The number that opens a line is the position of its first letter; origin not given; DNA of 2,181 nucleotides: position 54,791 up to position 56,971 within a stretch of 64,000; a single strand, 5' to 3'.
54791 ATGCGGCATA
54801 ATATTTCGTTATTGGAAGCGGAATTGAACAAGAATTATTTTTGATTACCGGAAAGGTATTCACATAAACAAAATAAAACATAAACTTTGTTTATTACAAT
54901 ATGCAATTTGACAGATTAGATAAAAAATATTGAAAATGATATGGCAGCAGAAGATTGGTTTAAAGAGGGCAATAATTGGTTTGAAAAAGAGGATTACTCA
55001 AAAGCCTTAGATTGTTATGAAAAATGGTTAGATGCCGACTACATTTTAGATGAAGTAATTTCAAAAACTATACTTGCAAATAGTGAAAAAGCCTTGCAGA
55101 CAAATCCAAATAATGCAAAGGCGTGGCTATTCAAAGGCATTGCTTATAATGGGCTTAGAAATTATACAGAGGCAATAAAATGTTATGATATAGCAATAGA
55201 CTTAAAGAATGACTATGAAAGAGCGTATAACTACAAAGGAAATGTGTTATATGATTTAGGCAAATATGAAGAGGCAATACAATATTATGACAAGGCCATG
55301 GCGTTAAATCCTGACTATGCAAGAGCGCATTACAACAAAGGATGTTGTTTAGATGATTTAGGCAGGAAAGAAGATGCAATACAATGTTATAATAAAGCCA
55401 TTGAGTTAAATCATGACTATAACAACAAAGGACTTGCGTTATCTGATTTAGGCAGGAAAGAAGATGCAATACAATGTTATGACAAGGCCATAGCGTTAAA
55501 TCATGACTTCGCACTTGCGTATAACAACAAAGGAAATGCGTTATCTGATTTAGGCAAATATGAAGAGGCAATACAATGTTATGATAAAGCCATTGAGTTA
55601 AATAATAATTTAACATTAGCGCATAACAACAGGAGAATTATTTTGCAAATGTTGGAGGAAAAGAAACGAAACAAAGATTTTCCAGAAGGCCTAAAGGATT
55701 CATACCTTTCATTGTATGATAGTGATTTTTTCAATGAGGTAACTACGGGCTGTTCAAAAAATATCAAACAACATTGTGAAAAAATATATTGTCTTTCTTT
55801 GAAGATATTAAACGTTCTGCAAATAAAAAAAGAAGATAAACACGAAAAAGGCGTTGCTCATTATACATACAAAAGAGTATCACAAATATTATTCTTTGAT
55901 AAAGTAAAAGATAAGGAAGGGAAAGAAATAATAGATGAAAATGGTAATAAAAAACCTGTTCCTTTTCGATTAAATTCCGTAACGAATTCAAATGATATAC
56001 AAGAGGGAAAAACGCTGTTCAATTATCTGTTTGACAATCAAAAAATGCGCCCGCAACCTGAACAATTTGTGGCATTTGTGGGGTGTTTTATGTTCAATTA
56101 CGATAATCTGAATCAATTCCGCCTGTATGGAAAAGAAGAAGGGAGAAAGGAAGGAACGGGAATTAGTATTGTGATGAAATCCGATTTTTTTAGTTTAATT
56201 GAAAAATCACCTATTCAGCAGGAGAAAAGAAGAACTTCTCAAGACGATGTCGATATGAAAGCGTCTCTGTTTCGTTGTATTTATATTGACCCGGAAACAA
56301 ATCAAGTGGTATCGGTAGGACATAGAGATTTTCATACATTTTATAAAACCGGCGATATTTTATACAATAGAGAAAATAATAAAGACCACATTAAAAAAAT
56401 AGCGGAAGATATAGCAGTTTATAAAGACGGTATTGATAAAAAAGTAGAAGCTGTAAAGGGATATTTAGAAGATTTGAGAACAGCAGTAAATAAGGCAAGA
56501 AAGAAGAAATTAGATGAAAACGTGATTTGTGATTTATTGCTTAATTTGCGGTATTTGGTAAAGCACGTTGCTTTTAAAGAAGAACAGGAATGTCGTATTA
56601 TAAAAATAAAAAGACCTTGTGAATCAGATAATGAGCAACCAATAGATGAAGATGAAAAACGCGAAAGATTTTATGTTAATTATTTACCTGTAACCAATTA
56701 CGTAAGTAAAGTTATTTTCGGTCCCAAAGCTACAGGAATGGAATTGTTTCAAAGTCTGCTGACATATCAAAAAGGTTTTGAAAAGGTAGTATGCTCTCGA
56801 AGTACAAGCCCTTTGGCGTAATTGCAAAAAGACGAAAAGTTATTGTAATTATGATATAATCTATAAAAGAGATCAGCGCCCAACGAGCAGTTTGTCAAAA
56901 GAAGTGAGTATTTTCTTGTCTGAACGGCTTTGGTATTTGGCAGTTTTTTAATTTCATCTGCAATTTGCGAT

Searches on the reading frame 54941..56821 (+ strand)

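Call 53: search_protein_families(library=pfam, proteins=[window:54941-56821:+], max_evalue=0.001)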
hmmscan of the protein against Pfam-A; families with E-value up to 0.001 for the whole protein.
window:54941-56821:+ (626 aa): 25 families
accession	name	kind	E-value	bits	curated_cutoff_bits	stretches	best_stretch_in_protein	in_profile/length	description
PF00515.34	TPR_1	-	1.4e-49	164.4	27.8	5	191-223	1-33/34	Tetratricopeptide repeat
PF07719.23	TPR_2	-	2.8e-39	130.4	27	4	94-126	2-34/34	Tetratricopeptide repeat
PF13414.12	TPR_11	-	2.5e-38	129.9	26.8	4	100-134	1-35/42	TPR repeat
PF13181.12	TPR_8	-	1.1e-33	113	25.7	4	193-223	3-33/34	Tetratricopeptide repeat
PF13432.12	TPR_16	-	7.4e-27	93.9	32.7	2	100-155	4-59/65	Tetratricopeptide repeat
PF13431.12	TPR_17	-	3.8e-24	83.3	24.4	2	179-212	1-34/34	Tetratricopeptide repeat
PF13424.12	TPR_12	-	8.3e-24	84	30.1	2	93-156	3-74/77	Tetratricopeptide repeat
PF13176.12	TPR_7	-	8e-18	63.4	27.9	0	193-223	1-31/36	Tetratricopeptide repeat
PF14559.12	TPR_19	-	3.8e-16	59.6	25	1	104-159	2-57/68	Tetratricopeptide repeat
PF13374.12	TPR_10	-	3.8e-16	58.9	27.5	2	191-220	2-31/42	Tetratricopeptide repeat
PF13428.12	TPR_14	-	2e-15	56.2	23.5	1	94-133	2-41/44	Tetratricopeptide repeat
PF13371.12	TPR_9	-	2.4e-13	50.3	35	0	108-157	10-59/73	Tetratricopeptide repeat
PF13174.12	TPR_6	-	4e-09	36.9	26.3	0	129-155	2-28/33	Tetratricopeptide repeat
PF25063.1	ARM_TT21_C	-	1.3e-08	35.4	35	0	49-99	119-169/209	Tetratricopeptide repeat protein 21 C-terminal ARM domain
PF12968.13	DUF3856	-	1.7e-08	35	27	0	109-156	78-129/143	Domain of Unknown Function (DUF3856)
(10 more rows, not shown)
